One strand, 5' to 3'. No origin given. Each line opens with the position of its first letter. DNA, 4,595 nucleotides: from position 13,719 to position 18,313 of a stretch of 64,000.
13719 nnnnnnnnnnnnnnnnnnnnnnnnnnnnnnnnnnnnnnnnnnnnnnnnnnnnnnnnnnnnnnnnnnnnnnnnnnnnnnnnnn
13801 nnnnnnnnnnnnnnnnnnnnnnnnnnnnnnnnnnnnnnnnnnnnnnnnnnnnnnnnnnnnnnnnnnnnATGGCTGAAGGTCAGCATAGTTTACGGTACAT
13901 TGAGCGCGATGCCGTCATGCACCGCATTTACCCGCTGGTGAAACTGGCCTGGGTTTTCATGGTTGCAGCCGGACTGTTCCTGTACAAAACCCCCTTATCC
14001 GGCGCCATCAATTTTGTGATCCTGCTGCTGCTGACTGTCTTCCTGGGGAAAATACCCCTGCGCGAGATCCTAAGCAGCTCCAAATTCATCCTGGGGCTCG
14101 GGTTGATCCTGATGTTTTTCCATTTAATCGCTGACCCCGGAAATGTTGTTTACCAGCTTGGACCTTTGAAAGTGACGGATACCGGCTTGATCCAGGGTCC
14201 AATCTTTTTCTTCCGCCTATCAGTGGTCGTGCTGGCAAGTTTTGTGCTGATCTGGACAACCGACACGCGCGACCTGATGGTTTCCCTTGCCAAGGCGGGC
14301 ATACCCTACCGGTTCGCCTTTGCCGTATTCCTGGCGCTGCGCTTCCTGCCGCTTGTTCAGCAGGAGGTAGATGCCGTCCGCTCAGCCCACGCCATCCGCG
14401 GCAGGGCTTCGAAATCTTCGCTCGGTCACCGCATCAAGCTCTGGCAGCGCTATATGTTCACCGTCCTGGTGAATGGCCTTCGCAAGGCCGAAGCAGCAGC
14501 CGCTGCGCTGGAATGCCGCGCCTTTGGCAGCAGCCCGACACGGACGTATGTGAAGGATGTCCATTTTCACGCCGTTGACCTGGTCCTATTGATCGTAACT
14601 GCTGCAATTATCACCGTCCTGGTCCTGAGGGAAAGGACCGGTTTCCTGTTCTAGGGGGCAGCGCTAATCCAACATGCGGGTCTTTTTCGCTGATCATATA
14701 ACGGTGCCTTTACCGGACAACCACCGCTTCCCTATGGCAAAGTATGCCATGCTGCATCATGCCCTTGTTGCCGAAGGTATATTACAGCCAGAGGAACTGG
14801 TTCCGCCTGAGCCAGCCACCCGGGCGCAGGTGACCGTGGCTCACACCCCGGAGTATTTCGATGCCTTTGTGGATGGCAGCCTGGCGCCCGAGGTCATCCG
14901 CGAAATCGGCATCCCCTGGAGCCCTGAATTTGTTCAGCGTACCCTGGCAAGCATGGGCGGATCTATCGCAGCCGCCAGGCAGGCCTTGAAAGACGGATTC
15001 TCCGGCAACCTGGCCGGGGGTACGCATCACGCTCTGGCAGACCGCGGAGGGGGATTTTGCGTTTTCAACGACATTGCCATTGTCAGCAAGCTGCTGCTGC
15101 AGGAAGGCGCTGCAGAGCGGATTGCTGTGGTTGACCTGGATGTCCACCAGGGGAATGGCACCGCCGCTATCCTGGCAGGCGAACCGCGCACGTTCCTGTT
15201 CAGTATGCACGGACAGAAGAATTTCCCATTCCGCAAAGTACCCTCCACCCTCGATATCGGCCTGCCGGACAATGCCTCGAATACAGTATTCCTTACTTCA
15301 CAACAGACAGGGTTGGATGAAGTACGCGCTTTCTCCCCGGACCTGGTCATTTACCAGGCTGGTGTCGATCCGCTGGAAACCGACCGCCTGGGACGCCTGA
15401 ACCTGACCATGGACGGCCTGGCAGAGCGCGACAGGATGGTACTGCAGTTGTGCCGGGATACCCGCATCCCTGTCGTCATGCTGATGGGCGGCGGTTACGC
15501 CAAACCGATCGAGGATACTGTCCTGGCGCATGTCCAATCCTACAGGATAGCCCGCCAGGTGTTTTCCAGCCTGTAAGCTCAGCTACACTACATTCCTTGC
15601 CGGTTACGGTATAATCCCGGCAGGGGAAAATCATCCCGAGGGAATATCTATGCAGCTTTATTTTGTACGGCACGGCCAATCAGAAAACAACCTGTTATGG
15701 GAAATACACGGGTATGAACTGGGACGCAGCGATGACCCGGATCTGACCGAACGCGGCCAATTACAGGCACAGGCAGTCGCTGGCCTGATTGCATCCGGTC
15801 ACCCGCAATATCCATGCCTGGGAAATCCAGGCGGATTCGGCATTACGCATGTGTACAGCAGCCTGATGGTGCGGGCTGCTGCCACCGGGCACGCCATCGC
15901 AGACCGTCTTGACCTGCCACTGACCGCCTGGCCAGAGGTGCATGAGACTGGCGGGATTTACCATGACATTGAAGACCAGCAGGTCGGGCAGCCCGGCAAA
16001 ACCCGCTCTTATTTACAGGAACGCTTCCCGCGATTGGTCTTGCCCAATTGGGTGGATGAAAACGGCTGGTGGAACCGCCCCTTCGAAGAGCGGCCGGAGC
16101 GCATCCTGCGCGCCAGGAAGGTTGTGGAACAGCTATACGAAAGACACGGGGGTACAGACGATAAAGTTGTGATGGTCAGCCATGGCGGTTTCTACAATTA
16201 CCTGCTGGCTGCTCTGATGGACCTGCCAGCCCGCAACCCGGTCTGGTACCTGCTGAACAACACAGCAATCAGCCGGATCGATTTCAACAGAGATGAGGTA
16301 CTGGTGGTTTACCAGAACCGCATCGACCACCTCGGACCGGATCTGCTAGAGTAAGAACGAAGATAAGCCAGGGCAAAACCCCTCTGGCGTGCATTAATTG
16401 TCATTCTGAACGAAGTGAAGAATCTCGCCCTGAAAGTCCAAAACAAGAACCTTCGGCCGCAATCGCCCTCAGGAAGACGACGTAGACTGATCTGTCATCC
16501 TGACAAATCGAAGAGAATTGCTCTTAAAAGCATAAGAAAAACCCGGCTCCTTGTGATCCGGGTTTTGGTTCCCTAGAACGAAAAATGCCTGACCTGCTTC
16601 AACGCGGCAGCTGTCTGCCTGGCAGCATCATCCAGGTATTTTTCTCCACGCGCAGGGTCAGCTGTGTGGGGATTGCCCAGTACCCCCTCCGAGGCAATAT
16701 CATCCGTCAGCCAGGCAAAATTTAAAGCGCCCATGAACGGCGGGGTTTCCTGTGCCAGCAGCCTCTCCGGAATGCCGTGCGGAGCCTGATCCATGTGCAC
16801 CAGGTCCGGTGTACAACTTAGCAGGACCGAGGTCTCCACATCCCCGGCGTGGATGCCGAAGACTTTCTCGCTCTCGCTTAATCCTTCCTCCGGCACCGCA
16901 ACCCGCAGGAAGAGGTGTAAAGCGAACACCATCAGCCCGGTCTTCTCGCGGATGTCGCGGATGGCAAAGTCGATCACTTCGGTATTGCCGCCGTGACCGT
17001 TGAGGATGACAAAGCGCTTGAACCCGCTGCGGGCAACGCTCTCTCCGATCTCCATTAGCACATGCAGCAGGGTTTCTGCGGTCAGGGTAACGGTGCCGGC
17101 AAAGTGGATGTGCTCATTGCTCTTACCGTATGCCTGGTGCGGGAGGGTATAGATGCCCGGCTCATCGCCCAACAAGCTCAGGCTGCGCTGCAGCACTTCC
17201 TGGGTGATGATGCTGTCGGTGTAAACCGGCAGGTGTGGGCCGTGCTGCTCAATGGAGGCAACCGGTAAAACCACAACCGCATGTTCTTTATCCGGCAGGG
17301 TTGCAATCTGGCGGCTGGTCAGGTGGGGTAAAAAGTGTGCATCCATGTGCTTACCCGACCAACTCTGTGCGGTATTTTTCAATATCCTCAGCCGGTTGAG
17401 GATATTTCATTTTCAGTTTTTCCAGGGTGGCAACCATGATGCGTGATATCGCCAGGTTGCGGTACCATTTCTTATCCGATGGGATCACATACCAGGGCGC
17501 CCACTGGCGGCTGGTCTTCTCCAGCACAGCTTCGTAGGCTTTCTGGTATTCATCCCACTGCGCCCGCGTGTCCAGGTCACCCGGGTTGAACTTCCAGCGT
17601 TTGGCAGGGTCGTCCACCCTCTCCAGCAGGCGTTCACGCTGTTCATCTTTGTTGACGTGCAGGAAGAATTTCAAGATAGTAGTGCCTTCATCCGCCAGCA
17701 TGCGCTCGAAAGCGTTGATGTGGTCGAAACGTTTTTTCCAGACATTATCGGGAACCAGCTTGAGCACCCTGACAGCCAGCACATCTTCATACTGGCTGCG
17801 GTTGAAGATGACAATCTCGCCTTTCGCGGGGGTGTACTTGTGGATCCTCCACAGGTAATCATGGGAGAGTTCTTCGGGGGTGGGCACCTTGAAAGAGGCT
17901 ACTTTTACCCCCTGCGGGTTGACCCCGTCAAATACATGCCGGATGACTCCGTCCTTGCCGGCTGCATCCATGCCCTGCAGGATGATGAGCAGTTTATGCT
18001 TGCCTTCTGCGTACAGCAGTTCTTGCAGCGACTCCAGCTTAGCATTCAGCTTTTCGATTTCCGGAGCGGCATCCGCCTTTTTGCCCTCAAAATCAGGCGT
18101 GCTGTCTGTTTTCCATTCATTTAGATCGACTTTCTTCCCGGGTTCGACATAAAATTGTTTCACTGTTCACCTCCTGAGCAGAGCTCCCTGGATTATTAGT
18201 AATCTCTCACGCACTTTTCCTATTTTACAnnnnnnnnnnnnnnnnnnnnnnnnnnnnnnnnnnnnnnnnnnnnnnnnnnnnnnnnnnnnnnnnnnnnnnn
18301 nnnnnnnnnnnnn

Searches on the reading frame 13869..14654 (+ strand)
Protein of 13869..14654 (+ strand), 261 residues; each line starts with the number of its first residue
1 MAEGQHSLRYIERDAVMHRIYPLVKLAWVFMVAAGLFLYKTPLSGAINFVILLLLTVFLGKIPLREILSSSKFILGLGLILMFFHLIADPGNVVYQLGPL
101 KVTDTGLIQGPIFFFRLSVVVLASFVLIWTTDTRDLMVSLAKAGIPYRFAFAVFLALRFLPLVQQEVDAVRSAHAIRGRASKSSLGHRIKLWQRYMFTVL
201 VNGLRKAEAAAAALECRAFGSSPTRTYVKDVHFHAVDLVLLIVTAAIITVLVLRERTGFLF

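Call 41: search_protein_families(library=pfam, proteins=[window:13869-14654:+], max_evalue=0.0001)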
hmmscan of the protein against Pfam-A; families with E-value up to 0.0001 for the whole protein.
window:13869-14654:+ (261 aa): 1 family
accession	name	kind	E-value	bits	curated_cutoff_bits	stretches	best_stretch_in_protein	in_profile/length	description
PF02361.21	CbiQ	-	1.5e-34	120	25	1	16-225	4-213/216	Cobalt transport protein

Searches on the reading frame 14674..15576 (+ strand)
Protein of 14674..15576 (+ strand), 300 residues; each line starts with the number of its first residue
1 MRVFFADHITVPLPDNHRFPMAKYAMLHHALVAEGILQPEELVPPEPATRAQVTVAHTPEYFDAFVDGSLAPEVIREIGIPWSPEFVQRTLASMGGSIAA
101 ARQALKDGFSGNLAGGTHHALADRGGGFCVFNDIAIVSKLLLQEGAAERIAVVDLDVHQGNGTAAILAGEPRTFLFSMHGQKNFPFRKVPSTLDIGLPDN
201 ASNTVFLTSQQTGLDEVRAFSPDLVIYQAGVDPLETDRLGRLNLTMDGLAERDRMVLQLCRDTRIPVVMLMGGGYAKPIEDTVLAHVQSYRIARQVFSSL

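Call 28: search_protein_families(library=pfam, proteins=[window:14674-15576:+], max_evalue=0.00001)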
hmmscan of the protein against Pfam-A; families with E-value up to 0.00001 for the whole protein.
window:14674-15576:+ (300 aa): 1 family
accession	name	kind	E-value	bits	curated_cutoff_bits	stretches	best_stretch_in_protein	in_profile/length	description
PF00850.24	Hist_deacetyl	-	3.5e-57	194.4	27.9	1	17-281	1-288/298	Histone deacetylase domain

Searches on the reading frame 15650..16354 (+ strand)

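Call 41: search_protein_families(library=pfam, proteins=[window:15650-16354:+], max_evalue=0.0001)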
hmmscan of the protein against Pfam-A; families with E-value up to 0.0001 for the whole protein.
window:15650-16354:+ (234 aa): 1 family
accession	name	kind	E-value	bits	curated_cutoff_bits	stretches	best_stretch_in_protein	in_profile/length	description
PF00300.27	His_Phos_1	-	8.8e-27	94.5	21.7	1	3-222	1-191/194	Histidine phosphatase superfamily (branch 1)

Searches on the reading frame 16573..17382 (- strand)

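Call 41: search_protein_families(library=pfam, proteins=[window:16573-17382:-], max_evalue=0.0001)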
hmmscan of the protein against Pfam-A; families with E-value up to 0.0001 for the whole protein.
window:16573-17382:- (269 aa): 1 family
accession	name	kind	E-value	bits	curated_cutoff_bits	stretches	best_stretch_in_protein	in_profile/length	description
PF02633.19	Creatininase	-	1.1e-68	231.6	31.3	1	20-261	2-238/238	Creatinine amidohydrolase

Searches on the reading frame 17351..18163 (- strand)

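Call 41: search_protein_families(library=pfam, proteins=[window:17351-18163:-], max_evalue=0.0001)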
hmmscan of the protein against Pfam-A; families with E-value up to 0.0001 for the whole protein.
window:17351-18163:- (270 aa): 1 family
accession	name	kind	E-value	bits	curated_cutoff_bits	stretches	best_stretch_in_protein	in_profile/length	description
PF03976.20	PPK2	-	4.1e-78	262.5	22.3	1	29-252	4-226/229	Polyphosphate kinase 2 (PPK2)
